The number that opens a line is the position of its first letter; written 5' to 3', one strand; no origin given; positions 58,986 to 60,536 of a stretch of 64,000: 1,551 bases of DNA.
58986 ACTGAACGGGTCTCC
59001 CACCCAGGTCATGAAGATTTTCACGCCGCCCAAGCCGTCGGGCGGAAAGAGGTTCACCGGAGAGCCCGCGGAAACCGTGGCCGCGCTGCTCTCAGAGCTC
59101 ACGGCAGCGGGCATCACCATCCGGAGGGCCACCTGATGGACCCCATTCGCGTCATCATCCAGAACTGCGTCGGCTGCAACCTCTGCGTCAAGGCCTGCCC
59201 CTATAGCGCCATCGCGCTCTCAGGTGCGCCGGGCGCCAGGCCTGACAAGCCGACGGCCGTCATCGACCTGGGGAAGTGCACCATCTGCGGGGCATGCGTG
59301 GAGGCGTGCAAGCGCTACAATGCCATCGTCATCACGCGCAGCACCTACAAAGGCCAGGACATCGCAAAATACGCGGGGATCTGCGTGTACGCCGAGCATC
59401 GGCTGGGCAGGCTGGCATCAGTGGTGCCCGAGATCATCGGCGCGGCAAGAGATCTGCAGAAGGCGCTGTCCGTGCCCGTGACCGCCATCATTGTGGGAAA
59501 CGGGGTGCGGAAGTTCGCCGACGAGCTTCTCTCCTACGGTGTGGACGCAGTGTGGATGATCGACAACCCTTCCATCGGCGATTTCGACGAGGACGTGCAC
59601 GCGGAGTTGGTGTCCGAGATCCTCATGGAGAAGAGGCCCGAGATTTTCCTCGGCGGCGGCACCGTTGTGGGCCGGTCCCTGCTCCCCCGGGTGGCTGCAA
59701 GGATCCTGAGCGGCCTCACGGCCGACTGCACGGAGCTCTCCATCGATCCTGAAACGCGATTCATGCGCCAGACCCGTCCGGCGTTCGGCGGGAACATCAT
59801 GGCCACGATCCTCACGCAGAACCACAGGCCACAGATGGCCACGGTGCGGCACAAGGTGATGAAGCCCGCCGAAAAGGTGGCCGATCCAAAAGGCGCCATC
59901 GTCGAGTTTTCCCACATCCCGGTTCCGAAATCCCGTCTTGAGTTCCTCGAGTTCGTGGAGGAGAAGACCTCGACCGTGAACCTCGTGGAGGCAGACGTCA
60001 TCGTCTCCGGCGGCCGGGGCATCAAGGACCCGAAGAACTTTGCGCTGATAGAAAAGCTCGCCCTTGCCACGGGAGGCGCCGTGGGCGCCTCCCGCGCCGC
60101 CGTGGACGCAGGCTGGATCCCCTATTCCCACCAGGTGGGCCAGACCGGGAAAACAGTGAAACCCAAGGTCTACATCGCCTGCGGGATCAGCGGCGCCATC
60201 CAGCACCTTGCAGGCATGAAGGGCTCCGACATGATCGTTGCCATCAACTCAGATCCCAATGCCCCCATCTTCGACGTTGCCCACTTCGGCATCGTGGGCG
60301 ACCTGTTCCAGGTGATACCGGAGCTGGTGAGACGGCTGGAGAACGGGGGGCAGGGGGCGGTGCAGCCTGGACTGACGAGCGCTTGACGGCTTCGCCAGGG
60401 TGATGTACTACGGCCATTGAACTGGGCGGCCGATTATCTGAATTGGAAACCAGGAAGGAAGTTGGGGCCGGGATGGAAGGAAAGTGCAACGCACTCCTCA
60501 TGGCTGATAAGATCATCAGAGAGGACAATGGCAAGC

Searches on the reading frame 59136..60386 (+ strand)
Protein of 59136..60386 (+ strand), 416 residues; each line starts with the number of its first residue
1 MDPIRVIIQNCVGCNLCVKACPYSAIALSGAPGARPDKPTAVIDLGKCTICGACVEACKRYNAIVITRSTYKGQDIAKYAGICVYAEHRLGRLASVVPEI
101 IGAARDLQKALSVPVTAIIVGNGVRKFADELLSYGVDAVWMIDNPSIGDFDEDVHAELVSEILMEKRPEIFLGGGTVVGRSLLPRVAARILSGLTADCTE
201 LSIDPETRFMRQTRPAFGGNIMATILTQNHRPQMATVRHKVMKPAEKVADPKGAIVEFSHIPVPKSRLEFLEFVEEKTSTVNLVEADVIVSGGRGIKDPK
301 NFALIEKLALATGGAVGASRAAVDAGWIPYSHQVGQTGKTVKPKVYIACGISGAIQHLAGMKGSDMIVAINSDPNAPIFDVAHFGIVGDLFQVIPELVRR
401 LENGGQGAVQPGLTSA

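Call 55: search_protein_families(library=ncbifam, proteins=[window:59136-60386:+], max_evalue=0.00001)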
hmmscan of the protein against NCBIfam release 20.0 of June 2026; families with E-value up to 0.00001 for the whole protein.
window:59136-60386:+ (416 aa): 20 families
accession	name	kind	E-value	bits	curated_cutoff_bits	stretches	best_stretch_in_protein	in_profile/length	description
NF042970.1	AcrlCoAredClosAcrA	equivalog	8.1e-96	321.2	600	2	208-402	158-358/360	acryloyl-CoA reductase electron transfer subunit beta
NF038209.1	mft_etfA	equivalog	4.4e-42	144.4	240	1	116-402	26-303/303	mycofactocin-associated electron transfer flavoprotein alpha subunit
NF051845.1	EtFlavAlphaProt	equivalog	2.4e-39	135.5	600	1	81-403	92-401/406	electron transfer flavoprotein subunit alpha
NF008884.0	PRK11916.1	equivalog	1.2e-31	110.2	528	1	126-401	39-310/312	electron transfer flavoprotein subunit alpha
NF002889.0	PRK03363.1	equivalog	8.4e-29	100.9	549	1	133-400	46-310/313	electron transfer flavoprotein subunit alpha/FixB family protein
TIGR01971.1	NuoI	subfamily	1.1e-10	41.1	113.05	1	9-69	42-103/121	NADH-quinone oxidoreductase, chain I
NF004543.0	PRK05888.2-5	equivalog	3.6e-07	29.9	243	1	9-59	59-111/217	NADH-quinone oxidoreductase subunit NuoI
NF045874.1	Vhu_polyferre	exception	4.1e-07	29.1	600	1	2-69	122-179/381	F420-non-reducing hydrogenase associated-polyferredoxin VhuB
NF004537.0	PRK05888.1-3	equivalog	4.9e-07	29.5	163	1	9-66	68-132/204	NADH-quinone oxidoreductase subunit NuoI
NF009053.0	PRK12387.1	subfamily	5.2e-07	29.6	204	1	8-67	37-93/180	formate hydrogenlyase complex iron-sulfur subunit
NF004538.0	PRK05888.1-4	equivalog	9.5e-07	28.6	135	1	10-69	62-122/162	NADH-quinone oxidoreductase subunit NuoI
NF043069.1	T4HPD_activ_SAM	equivalog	1.4e-06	27.9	425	1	8-67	50-101/299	trans-4-hydroxy-L-proline dehydratase activase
NF004536.0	PRK05888.1-1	equivalog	1.4e-06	27.7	212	1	10-67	59-117/180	NADH-quinone oxidoreductase subunit NuoI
NF042909.1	FMH_DH_FwdF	exception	2.9e-06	26.6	375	1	9-76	257-323/336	tungsten-dependent formylmethanofuran dehydrogenase subunit FwdF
NF041782.1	mnquin_red_QrcC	equivalog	3.2e-06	27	400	0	41-68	3-30/239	menaquinone reductase iron-sulfur cluster-binding subunit QrcC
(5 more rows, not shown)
